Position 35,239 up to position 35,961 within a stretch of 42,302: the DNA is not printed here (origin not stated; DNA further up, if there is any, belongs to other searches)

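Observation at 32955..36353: Cluster of low-complexity, spore-surface-like or condensate-like proteins expressed from late promoters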

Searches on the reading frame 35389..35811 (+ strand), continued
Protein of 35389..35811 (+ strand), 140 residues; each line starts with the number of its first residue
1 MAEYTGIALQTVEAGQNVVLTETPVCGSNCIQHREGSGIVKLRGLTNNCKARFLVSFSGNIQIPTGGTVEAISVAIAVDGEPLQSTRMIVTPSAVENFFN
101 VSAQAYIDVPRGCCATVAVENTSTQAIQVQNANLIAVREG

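Call 43: fold_search(model_id=the predicted structure, library=pdb)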
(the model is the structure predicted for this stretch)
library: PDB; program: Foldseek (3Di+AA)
matches with E <= 10: 1893; with E <= 0.001: 119
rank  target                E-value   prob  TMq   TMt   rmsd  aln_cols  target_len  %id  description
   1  9h38_K                6.9e-07  1.00  0.71  0.71   3.3       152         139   14  C-terminal domain of the F-ENA tip fibrillum F-BclA from Bacillus thuringiensis (released 2025-03-12)
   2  9h38_L                7.7e-07  1.00  0.68  0.68   3.8       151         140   16  C-terminal domain of the F-ENA tip fibrillum F-BclA from Bacillus thuringiensis (released 2025-03-12)
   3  9h38_M                8.1e-07  1.00  0.70  0.72   3.2       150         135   13  C-terminal domain of the F-ENA tip fibrillum F-BclA from Bacillus thuringiensis (released 2025-03-12)
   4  9h38_B                1.3e-06  1.00  0.71  0.72   3.2       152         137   14  C-terminal domain of the F-ENA tip fibrillum F-BclA from Bacillus thuringiensis (released 2025-03-12)
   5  7r1m_A                1.8e-06  1.00  0.71  0.65   3.7       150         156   12  Crystal structure of ExsFA, a Bacillus cereus spore exosporium protein (released 2023-02-15)
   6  9h38_S                2.0e-06  1.00  0.68  0.69   3.7       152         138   14  C-terminal domain of the F-ENA tip fibrillum F-BclA from Bacillus thuringiensis (released 2025-03-12)
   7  8d02                  2.1e-06  1.00  0.71  0.68   4.0       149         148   11  Crystal Structure of Bacillus anthracis BxpB (released 2023-05-24)
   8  9h38_A                2.4e-06  1.00  0.71  0.71   3.2       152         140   14  C-terminal domain of the F-ENA tip fibrillum F-BclA from Bacillus thuringiensis (released 2025-03-12)
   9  9h38_R                3.4e-06  1.00  0.64  0.63   4.2       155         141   15  C-terminal domain of the F-ENA tip fibrillum F-BclA from Bacillus thuringiensis (released 2025-03-12)
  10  9h3d_E                3.8e-06  1.00  0.70  0.67   4.6       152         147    8  F-ENA exosporium anchoring complex between ExsF and a peptide derived from the N-terminus of F-Anchor (released 2025-03-12)
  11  9h3d_D                4.0e-06  1.00  0.72  0.69   4.1       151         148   10  F-ENA exosporium anchoring complex between ExsF and a peptide derived from the N-terminus of F-Anchor (released 2025-03-12)
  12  7r5i_B                4.0e-06  1.00  0.66  0.65   4.3       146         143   10  High resolution Crystal structure of ExsFA, a Bacillus cereus spore exosporium protein (released 2023-08-23)
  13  7r5i_C                4.7e-06  1.00  0.68  0.64   4.5       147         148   11  High resolution Crystal structure of ExsFA, a Bacillus cereus spore exosporium protein (released 2023-08-23)
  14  1rj7_J                6.5e-06  1.00  0.76  0.75   2.6       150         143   10  Crystal structure of EDA-A1 (released 2003-12-09)
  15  7r1m_B                6.5e-06  1.00  0.72  0.67   4.2       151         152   10  Crystal structure of ExsFA, a Bacillus cereus spore exosporium protein (released 2023-02-15)
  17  1wck                  9.4e-06  1.00  0.67  0.68   3.7       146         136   12  Crystal structure of the C-terminal domain of BclA, the major antigen of the exosporium of the Bacillus anthracis spore. (released 2005-10-25)
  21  8ke9_A                2.0e-05  1.00  0.60  0.42   5.2       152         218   11  The CBD domain of cyanophage A-1(L) short tail fiber (released 2024-04-10)
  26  9k09_A                6.8e-05  1.00  0.64  0.28   4.1       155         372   10  Cyanophage A4 portal-tail complex (released 2025-04-09)
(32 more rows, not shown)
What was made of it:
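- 35389..35811 (+): D: 140-aa stand-alone BclA_C/TNF/C1q-like jelly roll. Presumed trimer. The most conserved protein of the set. Foldseek: 9h38 E 7e-7, TM 0.71; 7r1m, 8d02 and 1wck TM 0.67-0.71 (call 43).
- On BclA_C / TNF-C1q-like jelly-roll superfamily (for D): The top 20 Foldseek PDB hits are F-BclA, ExsFA, BxpB, BclA and EDA, with E 7e-7 to 1.5e-5 and TM 0.64-0.76 (call 43).
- Closest known: BclA C-terminal domain. Same: D has the same TNF/C1q-like jelly-roll fold: TM 0.67-0.72 to 9h38, 7r1m, 8d02, 9h3d and 1wck (call 43).
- The best structural matches of D are almost all Bacillus exosporium proteins: F-BclA, ExsFA, BxpB and BclA (call 43).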

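Call 44: fold_search(model_id=the predicted structure, library=viral)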
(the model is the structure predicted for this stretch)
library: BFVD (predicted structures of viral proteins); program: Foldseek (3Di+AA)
matches with E <= 10: 1878; with E <= 0.001: 355
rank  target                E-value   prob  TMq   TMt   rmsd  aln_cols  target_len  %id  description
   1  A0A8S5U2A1            4.9e-13  1.00  0.87  0.90   1.9       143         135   33  Uncharacterized protein [Siphoviridae sp. ctqzz19]
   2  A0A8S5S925            2.0e-08  1.00  0.83  0.82   2.3       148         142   18  BclA protein [Phage sp. ctGns7]
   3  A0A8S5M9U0            2.5e-08  1.00  0.82  0.83   2.4       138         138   14  Uncharacterized protein [Siphoviridae sp. ctv4j104]
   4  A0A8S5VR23            4.4e-08  1.00  0.75  0.77   3.2       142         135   17  (no name in the UniProt tables at hand)
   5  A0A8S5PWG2            1.7e-07  1.00  0.79  0.81   2.6       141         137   18  Uncharacterized protein [Myoviridae sp. ctWiL39]
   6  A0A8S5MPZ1            1.8e-07  1.00  0.80  0.86   2.5       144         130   17  Uncharacterized protein [Podoviridae sp. ctoqT5]
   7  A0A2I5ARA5            3.2e-07  1.00  0.68  0.54   5.0       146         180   14  (no name in the UniProt tables at hand)
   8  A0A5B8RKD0            4.9e-07  1.00  0.66  0.34   4.8       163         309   19  Uncharacterized protein [Iridovirus Liz-CrIV]
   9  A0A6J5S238            8.4e-07  1.00  0.64  0.43   5.3       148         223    9  Uncharacterized protein [uncultured Caudovirales phage]
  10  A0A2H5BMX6            9.3e-07  1.00  0.62  0.41   5.2       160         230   17  Uncharacterized protein [Vibrio phage VEN]
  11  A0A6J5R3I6            9.8e-07  1.00  0.60  0.31   4.7       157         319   10  Uncharacterized protein [uncultured Caudovirales phage]
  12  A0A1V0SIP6            1.0e-06  1.00  0.70  0.24   3.1       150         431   15  Collagen triple helix repeat motif-containing protein [Klosneuvirus KNV1]
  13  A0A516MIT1            1.2e-06  1.00  0.61  0.24   8.0       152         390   16  (no name in the UniProt tables at hand)
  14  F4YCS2                1.3e-06  1.00  0.70  0.51   4.4       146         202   13  (no name in the UniProt tables at hand)
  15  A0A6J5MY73            1.8e-06  1.00  0.67  0.50   4.1       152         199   12  Uncharacterized protein [uncultured Caudovirales phage]
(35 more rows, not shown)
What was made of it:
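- TNF-like knobs are common in phage fibres: 8ke9 and 9k09 are among the PDB hits, and many collagen or fibre proteins appear in BFVD (calls 43, 44).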

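Call 47: search_protein_families(library=padloc, proteins=[window:35389-35811:+, L092:11156-11479:+, L007:8018-8569:+, L007:10404-11084:+], max_evalue=0.1)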
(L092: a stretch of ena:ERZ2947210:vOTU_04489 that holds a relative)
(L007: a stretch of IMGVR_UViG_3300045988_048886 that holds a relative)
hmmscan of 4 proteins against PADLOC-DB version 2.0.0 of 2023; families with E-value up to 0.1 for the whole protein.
window:35389-35811:+ (140 aa): 0 families

L092:11156-11479:+ (107 aa): 0 families

L007:8018-8569:+ (183 aa): 0 families

L007:10404-11084:+ (226 aa): 1 family
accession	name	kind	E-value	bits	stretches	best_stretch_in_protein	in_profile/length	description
PDLC01517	Cmr5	-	0.011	14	0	15-67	59-114/131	CAS-III-C; effector_SS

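Call 59: search_protein_families(library=phrogs, proteins=[L007:760-1239:+, L007:2308-2922:+, L007:2891-3835:+, L007:4490-4864:+, L007:5364-5867:+, L007:6366-7568:+, L007:11130-11450:+, L007:12474-12860:-, L007:12939-13418:-, L007:14605-15327:+], max_evalue=0.001)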
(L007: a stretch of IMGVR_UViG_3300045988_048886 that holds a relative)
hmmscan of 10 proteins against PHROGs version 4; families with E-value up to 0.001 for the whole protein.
L007:760-1239:+ (159 aa): 3 families
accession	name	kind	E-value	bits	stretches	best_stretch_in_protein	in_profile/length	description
phrog_8684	-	unknown function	1.9e-24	87.5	1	1-159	1-162/164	-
phrog_98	-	unknown function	4.6e-21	76.3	1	7-159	30-152/208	-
phrog_9246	-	unknown function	0.0005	21.3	0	64-85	53-74/82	-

L007:2308-2922:+ (204 aa): 4 families
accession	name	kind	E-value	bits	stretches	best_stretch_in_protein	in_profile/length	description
phrog_874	-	unknown function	2e-58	199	1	1-200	65-259/277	-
phrog_18361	-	unknown function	3.4e-28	99.2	1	104-202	1-90/92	-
phrog_27495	-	unknown function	1.7e-07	32.1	0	4-35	8-42/186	-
phrog_28019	-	unknown function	3.2e-07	31.3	1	1-29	1-29/55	-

L007:2891-3835:+ (314 aa): 12 families
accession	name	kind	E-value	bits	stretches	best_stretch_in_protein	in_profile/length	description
phrog_3757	-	unknown function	3.4e-56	192.2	1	14-310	3-313/367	-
phrog_10401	-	other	1.2e-29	104.5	1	127-292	464-632/667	ATPase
phrog_9172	-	unknown function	1.1e-18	68.3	1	118-266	103-256/509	-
phrog_7485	-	unknown function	4.3e-15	56.6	1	87-273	191-380/430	-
phrog_168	-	DNA, RNA and nucleotide metabolism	3.1e-11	44.5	1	126-292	45-201/314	clamp loader of DNA polymerase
phrog_30773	-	unknown function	1.5e-10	41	1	113-244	188-321/666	-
phrog_8638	-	unknown function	2.7e-08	33.9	1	125-236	307-418/568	-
phrog_11838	-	DNA, RNA and nucleotide metabolism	2.8e-08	34.4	1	124-286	41-190/420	clamp loader of DNA polymerase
phrog_4339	-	unknown function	1.4e-05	25.4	0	127-157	55-85/552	-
phrog_7998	-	unknown function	4.2e-05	23.9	0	108-194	26-131/339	-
phrog_5846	-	DNA, RNA and nucleotide metabolism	5.8e-05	23.5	1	116-283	33-183/380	clamp loader of DNA polymerase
phrog_2376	-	other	0.00021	21.8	1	66-232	20-165/363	ATPase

L007:4490-4864:+ (124 aa): 2 families
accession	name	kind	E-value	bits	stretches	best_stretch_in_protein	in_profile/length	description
phrog_77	-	DNA, RNA and nucleotide metabolism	0.00046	19.8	1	43-124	737-817/967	SbcC-like subunit of palindrome specific endonuclease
phrog_206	-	head and packaging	0.00097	19.9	0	41-115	45-120/263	head scaffolding protein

L007:5364-5867:+ (167 aa): 0 families

L007:6366-7568:+ (400 aa): 4 families
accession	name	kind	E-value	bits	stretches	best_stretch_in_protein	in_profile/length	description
phrog_1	-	integration and excision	3.1e-38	133.4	1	27-381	106-433/611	integrase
phrog_216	-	integration and excision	5.9e-25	89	1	199-381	49-222/301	integrase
phrog_7685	-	integration and excision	4.2e-10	40.6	1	266-394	106-235/240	integrase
phrog_7244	-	integration and excision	0.00081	19.7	0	220-260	192-232/263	integrase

L007:11130-11450:+ (106 aa): 2 families
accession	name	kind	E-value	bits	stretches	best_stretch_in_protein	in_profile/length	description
phrog_1233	-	unknown function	7e-13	49.4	1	3-97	13-107/306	-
phrog_87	-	other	0.00049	20.9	1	36-82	70-121/227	metallo-protease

L007:12474-12860:- (128 aa): 0 families

L007:12939-13418:- (159 aa): 0 families

L007:14605-15327:+ (240 aa): 0 families

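Call 60: search_protein_representatives(alignment_id=A4)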
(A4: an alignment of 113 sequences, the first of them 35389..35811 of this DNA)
Query: 113 sequences, 140 profile positions. Proteins with E-value up to 0.001 (for the whole library): 808; up to 1e-10: 473; up to 1e-30: 81. The best 150 are listed.
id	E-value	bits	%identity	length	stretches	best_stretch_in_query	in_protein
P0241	1.0e-62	226.1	-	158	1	29-140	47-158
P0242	1.8e-59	215.6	-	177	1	2-114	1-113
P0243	7.4e-57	207.1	-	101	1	41-140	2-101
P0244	4.2e-54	198.2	-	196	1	10-140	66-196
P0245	7.0e-54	197.4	-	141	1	1-140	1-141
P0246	7.5e-54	197.3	-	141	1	1-140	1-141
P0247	2.8e-46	172.8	-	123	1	2-123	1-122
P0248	4.0e-46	172.3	-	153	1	2-89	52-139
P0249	9.6e-46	171.1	-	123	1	31-140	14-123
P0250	3.6e-45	169.2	-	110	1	32-140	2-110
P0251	7.9e-45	168.1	-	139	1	1-139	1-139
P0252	8.4e-45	168.0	-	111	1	32-140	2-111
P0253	2.0e-44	166.8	-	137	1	1-136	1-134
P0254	2.2e-44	166.7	-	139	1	2-140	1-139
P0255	1.1e-43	164.4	-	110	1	1-87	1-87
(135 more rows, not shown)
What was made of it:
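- On BclA-type collagen-like exosporium glycoprotein: The 150 best-scoring of the 808 relative clusters are 80-196 aa, mostly 130-160 aa (call 60).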

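Call 62: search_protein_families(library=pfam, alignment_id=A8, max_evalue=0.1)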
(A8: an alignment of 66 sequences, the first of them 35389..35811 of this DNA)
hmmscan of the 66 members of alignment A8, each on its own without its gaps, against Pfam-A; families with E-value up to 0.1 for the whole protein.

A. member 1, window:35389-35811:+ (140 aa): 0 families

B. families by the number of members that match (of 66 scanned): 12 families
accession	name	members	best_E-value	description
PF18573.7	BclA_C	6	2.3e-10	BclA C-terminal domain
PF24170.1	Fn3-II_PB4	2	0.039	Straight fiber protein PB4 second Fn3-like domain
PF17961.7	Big_8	1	0.0064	Bacterial Ig domain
PF25657.1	Rota_VP6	1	0.0075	Rotavirus intermediate capsid protein VP6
PF18906.5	Phage_tube_2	1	0.0087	Phage tail tube protein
PF01900.24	RNase_P_Rpp14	1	0.029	Rpp14/Pop5 family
PF06023.18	Csa1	1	0.032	CRISPR-associated exonuclease Csa1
PF24868.1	YABBY_N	1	0.037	YABBY, N-terminal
PF12561.13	TagA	1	0.062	ToxR activated gene A lipoprotein domain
PF25572.1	TPR_ZSWIM8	1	0.073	ZSWIM8, TPR repeats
PF23987.1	Phage_holin_10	1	0.085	Bacteriophage holin Pam3 gp28 family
PF02464.23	CinA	1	0.097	Competence-damaged protein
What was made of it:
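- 35389..35811 (+): 6 of 66 relatives hit PF18573 (call 62).
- Closest known: BclA C-terminal domain. Same: 6 of 66 D-family members reach the BclA_C HMM (call 62).
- Relatives of D hit Pfam BclA_C (call 62).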

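Call 63: search_solved_structures(query=A8, max_evalue=10, show_alignments=2)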
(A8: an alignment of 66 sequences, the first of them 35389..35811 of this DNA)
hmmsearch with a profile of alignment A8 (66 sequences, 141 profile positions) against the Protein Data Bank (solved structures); distinct sequences matched with E-value up to 10: 4.
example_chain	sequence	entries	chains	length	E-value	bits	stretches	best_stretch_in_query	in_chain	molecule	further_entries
5xy3_E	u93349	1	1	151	0.023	17.6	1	13-78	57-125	60S ribosomal protein L6, putative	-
5o5g_A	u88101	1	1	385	0.56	13.1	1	7-91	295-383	Roundabout homolog 1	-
5ope_A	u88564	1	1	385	0.57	13.1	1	7-91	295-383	Roundabout homolog 1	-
3et6_A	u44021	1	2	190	1.3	11.9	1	21-71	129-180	Soluble guanylyl cyclase beta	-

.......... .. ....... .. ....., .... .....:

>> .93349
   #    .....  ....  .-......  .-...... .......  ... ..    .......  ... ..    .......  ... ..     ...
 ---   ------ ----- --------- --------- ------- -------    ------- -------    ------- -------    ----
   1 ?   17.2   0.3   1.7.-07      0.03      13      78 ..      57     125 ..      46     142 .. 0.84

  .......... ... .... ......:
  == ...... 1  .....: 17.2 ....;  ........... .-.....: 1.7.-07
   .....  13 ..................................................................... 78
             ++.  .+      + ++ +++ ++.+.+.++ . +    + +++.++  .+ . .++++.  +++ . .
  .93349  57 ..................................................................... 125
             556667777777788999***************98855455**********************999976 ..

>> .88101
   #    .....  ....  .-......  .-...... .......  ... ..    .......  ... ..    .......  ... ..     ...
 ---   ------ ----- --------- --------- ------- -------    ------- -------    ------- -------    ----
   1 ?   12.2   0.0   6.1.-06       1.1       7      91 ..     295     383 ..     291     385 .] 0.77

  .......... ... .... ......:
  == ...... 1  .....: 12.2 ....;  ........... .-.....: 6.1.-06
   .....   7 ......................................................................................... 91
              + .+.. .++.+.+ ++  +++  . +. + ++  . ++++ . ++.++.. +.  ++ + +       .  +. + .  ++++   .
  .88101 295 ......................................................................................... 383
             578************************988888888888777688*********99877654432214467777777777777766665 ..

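Call 66: search_protein_families(library=pfam, alignment_id=A9, max_evalue=0.01)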
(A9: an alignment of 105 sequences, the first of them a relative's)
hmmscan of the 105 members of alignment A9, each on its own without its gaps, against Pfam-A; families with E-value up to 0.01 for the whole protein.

A. member 1, L084:3148-3732:+ (194 aa): 0 families

B. families by the number of members that match (of 105 scanned): 35 families (the first 25 are shown)
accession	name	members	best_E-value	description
PF00196.25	GerE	11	9.2e-08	Bacterial regulatory proteins, luxR family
PF08281.18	Sigma70_r4_2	5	1.3e-05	Sigma-70, region 4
PF20573.4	DUF6782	5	1.7e-05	Putative metallopeptidase family (DUF6782)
PF13936.12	HTH_38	5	0.00038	Helix-turn-helix domain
PF13384.12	HTH_23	5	0.0033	Homeodomain-like domain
PF12728.13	HTH_17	4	4.2e-07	Helix-turn-helix domain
PF04545.22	Sigma70_r4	4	3.4e-05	Sigma-70, region 4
PF10263.15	SprT-like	4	0.00014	SprT-like family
PF06114.19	Peptidase_M78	4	0.00029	IrrE N-terminal-like domain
PF09035.16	Tn916-Xis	3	3.5e-26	Excisionase from transposon Tn916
PF20063.5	DUF6462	3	4.2e-06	Family of unknown function (DUF6462)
PF08279.18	HTH_11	3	3.1e-05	HTH domain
PF07638.17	Sigma70_ECF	2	0.00038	ECF sigma factor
PF13730.12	HTH_36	1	5.7e-06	Helix-turn-helix domain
PF13412.12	HTH_24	1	1.4e-05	Winged helix-turn-helix DNA-binding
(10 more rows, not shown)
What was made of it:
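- A small GerE-type HTH lies upstream (call 66).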

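Call 69: search_dna_similar(query=window:35389-35811:+, collection=phages, mode=protein, max_rows=40, max_evalue=0.001)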
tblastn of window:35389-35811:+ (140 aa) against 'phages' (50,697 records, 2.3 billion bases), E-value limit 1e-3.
Records with a match: 16; places in all: 16; records where one place covers at least 80% of the query: 16.
Best place of each record, by identity: 60-80% 11; <60% 5.
By first word of the organism name: Bacteriophage 12; Dulem 3; Butyrivibrio 1.
By host as written in the record: - 12; Propithecus coquereli 2; Butyrivibrio fibrisolvens DSM 3071 1; Varecia variegata 1.
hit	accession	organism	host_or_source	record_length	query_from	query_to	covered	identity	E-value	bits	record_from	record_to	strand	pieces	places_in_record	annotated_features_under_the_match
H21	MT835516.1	Bacteriophage sp.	human fecal samples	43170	1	139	99%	76.3%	1e-66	223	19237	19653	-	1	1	record has no annotation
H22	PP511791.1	Dulem virus 39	Propithecus coquereli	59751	3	140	99%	70.5%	1e-56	194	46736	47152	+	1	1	hypothetical protein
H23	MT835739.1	Bacteriophage sp.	human fecal samples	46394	1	139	99%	68.3%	3e-57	196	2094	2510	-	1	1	record has no annotation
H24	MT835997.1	Bacteriophage sp.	human fecal samples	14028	1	139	99%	67.6%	2e-56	194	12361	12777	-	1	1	record has no annotation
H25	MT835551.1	Bacteriophage sp.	human fecal samples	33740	1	138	99%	67.4%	9e-55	189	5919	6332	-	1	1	record has no annotation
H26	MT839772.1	Bacteriophage sp.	human fecal samples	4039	1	139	99%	66.9%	4e-56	193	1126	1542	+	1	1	record has no annotation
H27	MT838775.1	Bacteriophage sp.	human fecal samples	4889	1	139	99%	66.9%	8e-56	192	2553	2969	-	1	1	record has no annotation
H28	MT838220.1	Bacteriophage sp.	human fecal samples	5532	1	138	99%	65.2%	1e-52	183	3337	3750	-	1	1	record has no annotation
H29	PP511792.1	Dulem virus 33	Propithecus coquereli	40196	3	138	97%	65.4%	3e-52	182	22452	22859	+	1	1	hypothetical protein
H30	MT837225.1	Bacteriophage sp.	human fecal samples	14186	1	138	99%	62.6%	1e-47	169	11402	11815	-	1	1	record has no annotation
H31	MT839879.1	Bacteriophage sp.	human fecal samples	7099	1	138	99%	60.4%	8e-45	160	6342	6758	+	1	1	record has no annotation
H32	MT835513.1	Bacteriophage sp.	human fecal samples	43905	1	138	99%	58.7%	4e-45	162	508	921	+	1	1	record has no annotation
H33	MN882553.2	Butyrivibrio virus Ceridwen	Butyrivibrio fibrisolvens DSM 3071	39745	1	138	99%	51.7%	3e-39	144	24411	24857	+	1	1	hypothetical protein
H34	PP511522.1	Dulem virus 35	Varecia variegata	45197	1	138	99%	47.8%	6e-30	118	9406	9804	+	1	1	hypothetical protein (x2)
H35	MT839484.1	Bacteriophage sp.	human fecal samples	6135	1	138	99%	39.9%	9e-23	98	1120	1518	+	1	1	record has no annotation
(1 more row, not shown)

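Call 80: search_dna_similar(query=window:35389-35811:+, collection=plasmids, mode=protein, max_rows=20, max_evalue=0.001)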
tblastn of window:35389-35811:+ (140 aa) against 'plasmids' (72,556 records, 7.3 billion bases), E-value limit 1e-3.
Records with a match: 1; places in all: 1; records where one place covers at least 80% of the query: 1.
Best place of each record, by identity: <60% 1.
By first word of the organism name: Vescimonas 1.
By predicted mobility (MOB-suite, as given by PLSDB): non-mobilizable 1.
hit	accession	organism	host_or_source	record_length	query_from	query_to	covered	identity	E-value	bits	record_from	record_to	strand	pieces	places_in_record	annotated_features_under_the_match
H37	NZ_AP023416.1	Vescimonas fastidiosa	Homo sapiens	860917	1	138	99%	58.7%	2e-45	164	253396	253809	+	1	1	hypothetical protein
